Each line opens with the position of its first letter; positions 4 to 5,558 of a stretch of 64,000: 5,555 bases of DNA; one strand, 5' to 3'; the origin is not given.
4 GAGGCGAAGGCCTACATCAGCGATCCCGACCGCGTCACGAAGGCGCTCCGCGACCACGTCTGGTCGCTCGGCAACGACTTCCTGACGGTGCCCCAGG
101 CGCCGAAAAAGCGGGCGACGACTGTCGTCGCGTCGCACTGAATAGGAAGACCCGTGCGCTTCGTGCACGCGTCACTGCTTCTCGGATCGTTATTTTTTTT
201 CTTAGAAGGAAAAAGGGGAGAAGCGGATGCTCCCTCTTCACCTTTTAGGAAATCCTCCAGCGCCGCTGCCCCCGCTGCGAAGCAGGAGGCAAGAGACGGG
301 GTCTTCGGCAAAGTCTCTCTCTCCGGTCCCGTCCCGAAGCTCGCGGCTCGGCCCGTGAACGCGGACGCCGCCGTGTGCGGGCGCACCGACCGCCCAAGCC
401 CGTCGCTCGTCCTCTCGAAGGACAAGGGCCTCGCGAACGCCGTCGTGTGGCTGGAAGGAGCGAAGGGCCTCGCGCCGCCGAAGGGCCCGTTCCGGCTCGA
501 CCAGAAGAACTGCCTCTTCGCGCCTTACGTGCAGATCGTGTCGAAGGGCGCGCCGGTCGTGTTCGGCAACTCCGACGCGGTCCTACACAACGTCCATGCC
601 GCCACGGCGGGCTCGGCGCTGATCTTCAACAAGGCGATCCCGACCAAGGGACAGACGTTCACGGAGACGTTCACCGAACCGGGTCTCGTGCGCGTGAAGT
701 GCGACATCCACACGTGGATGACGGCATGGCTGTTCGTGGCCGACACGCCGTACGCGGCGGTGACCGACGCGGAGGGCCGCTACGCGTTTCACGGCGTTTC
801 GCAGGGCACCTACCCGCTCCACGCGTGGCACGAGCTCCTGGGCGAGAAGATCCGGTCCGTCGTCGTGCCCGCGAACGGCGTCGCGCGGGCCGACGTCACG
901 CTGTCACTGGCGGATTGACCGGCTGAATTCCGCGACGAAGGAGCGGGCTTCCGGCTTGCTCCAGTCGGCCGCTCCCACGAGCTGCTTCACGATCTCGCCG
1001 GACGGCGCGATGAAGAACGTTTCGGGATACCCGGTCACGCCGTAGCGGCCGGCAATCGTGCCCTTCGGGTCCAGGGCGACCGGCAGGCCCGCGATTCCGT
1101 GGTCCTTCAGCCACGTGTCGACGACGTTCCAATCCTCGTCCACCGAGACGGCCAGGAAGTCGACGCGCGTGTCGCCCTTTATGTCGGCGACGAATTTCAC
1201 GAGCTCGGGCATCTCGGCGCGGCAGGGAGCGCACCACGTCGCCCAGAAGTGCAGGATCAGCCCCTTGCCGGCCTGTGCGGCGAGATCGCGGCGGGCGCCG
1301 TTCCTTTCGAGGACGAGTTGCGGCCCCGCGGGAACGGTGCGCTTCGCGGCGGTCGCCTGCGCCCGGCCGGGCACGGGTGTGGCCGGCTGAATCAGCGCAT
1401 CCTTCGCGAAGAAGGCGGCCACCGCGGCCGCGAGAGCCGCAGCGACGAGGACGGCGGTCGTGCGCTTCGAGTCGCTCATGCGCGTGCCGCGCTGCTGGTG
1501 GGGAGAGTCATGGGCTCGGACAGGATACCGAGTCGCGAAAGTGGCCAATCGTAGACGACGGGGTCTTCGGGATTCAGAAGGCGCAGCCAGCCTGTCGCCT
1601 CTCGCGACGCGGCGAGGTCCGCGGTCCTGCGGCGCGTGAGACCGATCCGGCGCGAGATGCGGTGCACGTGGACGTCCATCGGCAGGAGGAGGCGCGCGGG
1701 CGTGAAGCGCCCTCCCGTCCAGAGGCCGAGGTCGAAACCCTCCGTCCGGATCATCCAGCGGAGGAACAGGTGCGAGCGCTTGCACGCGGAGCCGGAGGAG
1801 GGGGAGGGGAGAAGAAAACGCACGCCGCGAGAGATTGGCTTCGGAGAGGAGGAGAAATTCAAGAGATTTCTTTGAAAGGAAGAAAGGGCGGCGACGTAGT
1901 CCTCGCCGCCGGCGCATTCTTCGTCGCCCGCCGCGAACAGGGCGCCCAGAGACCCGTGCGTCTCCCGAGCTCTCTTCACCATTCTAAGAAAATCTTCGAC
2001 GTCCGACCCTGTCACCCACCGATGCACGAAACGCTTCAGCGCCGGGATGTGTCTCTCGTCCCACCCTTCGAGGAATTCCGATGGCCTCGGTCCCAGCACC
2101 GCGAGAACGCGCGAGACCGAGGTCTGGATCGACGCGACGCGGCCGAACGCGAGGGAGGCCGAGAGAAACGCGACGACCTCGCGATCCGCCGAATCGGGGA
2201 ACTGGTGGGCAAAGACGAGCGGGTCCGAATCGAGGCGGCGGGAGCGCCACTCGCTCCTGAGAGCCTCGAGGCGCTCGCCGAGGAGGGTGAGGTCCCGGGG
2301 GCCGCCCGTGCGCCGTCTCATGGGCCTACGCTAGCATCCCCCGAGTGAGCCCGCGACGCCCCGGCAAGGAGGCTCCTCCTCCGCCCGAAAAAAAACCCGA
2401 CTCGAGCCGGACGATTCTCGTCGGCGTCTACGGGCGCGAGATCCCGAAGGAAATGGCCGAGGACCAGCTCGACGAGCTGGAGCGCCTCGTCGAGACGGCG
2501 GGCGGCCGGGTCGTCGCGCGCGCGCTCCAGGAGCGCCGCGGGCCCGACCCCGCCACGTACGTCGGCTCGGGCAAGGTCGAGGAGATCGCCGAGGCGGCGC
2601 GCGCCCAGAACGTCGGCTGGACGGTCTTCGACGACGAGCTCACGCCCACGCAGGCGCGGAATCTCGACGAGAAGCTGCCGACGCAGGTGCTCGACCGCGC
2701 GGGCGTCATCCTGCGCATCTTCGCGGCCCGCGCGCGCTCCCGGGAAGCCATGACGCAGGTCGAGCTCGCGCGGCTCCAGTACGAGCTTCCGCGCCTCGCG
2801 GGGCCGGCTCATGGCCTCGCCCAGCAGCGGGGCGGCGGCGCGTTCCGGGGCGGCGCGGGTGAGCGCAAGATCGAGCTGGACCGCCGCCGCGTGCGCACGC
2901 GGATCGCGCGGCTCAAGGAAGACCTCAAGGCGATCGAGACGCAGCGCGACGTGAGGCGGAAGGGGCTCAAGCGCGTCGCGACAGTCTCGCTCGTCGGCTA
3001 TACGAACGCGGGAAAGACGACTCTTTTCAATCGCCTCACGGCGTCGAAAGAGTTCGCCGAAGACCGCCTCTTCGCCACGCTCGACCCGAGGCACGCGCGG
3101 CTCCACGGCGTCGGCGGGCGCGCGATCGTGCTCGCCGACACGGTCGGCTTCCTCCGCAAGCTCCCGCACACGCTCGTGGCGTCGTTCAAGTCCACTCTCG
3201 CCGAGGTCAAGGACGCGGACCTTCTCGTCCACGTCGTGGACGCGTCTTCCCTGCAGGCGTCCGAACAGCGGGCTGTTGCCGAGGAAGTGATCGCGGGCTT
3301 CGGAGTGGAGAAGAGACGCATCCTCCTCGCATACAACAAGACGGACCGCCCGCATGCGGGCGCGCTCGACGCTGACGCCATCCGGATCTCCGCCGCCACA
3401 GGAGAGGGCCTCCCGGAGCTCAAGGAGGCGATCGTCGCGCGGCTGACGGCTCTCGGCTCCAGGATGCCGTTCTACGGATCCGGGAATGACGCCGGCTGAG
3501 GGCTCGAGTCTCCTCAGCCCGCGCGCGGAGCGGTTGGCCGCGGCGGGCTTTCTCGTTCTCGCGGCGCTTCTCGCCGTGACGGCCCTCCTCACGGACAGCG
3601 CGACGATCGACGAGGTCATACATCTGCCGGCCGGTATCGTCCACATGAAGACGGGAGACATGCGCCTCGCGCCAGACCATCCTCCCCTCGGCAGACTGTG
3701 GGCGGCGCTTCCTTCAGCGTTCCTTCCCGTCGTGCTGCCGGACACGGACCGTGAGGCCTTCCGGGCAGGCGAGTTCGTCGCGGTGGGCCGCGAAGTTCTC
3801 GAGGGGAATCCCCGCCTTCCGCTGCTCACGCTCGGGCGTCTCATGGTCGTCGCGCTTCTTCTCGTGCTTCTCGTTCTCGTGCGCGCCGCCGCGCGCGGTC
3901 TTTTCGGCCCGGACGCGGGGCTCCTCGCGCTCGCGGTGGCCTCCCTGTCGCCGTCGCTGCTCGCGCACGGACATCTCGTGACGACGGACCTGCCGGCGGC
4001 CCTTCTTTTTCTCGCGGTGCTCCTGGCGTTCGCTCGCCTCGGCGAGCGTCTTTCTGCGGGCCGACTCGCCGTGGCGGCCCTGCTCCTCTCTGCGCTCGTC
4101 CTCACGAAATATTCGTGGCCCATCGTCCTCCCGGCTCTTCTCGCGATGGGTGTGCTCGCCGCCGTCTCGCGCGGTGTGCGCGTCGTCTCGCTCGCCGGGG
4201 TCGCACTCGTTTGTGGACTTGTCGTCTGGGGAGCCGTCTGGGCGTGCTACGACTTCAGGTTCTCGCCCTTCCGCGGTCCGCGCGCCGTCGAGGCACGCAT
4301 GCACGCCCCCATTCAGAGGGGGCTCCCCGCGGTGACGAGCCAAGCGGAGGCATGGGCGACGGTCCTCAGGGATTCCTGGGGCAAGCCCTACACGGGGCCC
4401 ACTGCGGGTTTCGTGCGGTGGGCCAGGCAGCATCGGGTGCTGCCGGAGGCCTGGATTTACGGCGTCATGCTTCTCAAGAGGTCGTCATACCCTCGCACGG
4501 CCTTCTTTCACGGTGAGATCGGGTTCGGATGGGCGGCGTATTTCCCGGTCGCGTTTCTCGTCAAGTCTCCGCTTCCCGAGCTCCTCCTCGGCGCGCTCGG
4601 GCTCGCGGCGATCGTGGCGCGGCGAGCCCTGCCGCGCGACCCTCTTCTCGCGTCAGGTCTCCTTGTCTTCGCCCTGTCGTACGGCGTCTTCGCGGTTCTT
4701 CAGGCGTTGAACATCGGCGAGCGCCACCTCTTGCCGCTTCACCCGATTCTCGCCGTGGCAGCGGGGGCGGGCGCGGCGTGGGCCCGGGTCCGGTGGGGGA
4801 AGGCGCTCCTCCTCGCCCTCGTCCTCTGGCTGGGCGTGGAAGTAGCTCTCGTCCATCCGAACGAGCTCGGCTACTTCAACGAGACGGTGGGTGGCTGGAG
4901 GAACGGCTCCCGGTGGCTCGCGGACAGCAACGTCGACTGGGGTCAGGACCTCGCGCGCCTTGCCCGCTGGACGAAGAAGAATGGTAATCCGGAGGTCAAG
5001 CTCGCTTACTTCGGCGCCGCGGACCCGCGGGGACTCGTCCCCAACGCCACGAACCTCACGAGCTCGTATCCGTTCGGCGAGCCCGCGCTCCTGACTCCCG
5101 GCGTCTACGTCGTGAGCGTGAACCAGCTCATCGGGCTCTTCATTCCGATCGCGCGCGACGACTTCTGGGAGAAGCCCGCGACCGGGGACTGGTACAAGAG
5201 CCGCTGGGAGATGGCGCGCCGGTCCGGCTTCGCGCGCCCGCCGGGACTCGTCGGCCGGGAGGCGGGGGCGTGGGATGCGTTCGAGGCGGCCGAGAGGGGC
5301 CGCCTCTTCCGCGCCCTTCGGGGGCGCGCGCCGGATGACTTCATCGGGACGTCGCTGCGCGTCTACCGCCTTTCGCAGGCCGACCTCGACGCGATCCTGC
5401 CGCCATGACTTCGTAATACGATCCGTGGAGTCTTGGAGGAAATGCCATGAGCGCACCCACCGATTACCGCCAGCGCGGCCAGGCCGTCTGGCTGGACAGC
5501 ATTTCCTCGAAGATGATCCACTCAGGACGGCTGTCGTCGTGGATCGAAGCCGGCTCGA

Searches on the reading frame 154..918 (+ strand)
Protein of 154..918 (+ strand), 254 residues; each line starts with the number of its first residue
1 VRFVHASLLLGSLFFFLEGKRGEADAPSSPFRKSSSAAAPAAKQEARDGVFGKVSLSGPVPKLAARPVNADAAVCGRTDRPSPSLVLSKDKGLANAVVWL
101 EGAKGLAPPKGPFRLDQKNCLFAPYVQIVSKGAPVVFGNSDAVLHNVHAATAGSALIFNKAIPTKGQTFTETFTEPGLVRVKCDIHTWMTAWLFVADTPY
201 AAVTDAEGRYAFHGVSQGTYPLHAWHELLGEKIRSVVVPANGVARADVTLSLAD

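Call 93: search_protein_families(library=pfam, proteins=[window:154-918:+], max_evalue=0.001)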
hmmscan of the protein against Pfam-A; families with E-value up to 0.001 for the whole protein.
window:154-918:+ (254 aa): 1 family
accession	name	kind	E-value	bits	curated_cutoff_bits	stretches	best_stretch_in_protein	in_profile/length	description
PF13620.12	CarboxypepD_reg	-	8.5e-07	29.7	32.3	1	197-251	27-82/82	Carboxypeptidase regulatory-like domain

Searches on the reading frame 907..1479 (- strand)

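Call 93: search_protein_families(library=pfam, proteins=[window:907-1479:-], max_evalue=0.001)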
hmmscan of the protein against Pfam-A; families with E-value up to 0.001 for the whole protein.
seq(191 aa): 5 families
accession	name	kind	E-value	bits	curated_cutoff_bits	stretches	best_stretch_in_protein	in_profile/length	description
PF00578.27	AhpC-TSA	-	1.4e-19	70.7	26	1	60-165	14-123/124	AhpC/TSA family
PF08534.16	Redoxin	-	1.9e-16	60.6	26.6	1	57-177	11-143/148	Redoxin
PF13905.12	Thioredoxin_8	-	2.1e-13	50.8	27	1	72-163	2-94/94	Thioredoxin-like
PF00085.26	Thioredoxin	-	3.3e-12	46.8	23.5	1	70-121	17-66/103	Thioredoxin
PF13098.12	Thioredoxin_2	-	1.4e-07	32.3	27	1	67-172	1-96/104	Thioredoxin-like domain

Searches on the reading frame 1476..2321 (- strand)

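Call 93: search_protein_families(library=pfam, proteins=[window:1476-2321:-], max_evalue=0.001)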
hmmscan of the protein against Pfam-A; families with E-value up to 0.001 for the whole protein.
window:1476-2321:- (281 aa): 1 family
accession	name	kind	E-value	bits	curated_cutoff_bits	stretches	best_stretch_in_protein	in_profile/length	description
PF09674.15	DUF2400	-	8.6e-63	212.8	25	1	33-266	1-224/225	Protein of unknown function (DUF2400)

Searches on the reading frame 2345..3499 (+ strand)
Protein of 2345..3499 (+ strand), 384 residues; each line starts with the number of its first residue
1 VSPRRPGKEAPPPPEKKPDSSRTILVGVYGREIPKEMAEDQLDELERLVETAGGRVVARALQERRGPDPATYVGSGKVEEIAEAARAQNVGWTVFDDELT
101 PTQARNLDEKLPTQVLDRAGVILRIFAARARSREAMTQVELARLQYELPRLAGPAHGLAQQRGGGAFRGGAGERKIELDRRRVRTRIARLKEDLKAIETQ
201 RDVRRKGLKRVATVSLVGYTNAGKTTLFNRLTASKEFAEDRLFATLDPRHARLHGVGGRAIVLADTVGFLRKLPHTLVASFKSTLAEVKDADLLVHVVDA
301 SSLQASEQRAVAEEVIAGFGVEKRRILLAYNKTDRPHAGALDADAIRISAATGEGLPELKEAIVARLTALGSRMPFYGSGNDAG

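Call 93: search_protein_families(library=pfam, proteins=[window:2345-3499:+], max_evalue=0.001)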
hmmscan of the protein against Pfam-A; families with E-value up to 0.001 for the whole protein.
window:2345-3499:+ (384 aa): 5 families
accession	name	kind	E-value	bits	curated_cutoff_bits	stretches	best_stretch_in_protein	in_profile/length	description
PF13167.11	GTP-bdg_N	-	1.8e-30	105.8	25.4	1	39-127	1-89/89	GTP-binding GTPase N-terminal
PF16360.10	GTP-bdg_M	-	1.1e-24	87.1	29.5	1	129-206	1-77/79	GTP-binding GTPase Middle Region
PF01926.29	MMR_HSR1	-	6.7e-20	71.7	21.9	1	214-332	2-113/113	50S ribosome-binding GTPase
PF02421.24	FeoB_N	-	7.8e-07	29.2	27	1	213-304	2-92/156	Ferrous iron transport protein B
PF09439.16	SRPRB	-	0.00023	21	25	1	211-334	3-120/178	Signal recognition particle receptor beta subunit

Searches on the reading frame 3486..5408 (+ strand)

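Call 93: search_protein_families(library=pfam, proteins=[window:3486-5408:+], max_evalue=0.001)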
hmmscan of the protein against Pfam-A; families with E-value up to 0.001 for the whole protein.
window:3486-5408:+ (640 aa): 1 family
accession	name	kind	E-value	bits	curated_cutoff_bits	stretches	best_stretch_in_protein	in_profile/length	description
PF13231.12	PMT_2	-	0.00015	22.5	26.1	1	118-248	25-154/160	Dolichyl-phosphate-mannose-protein mannosyltransferase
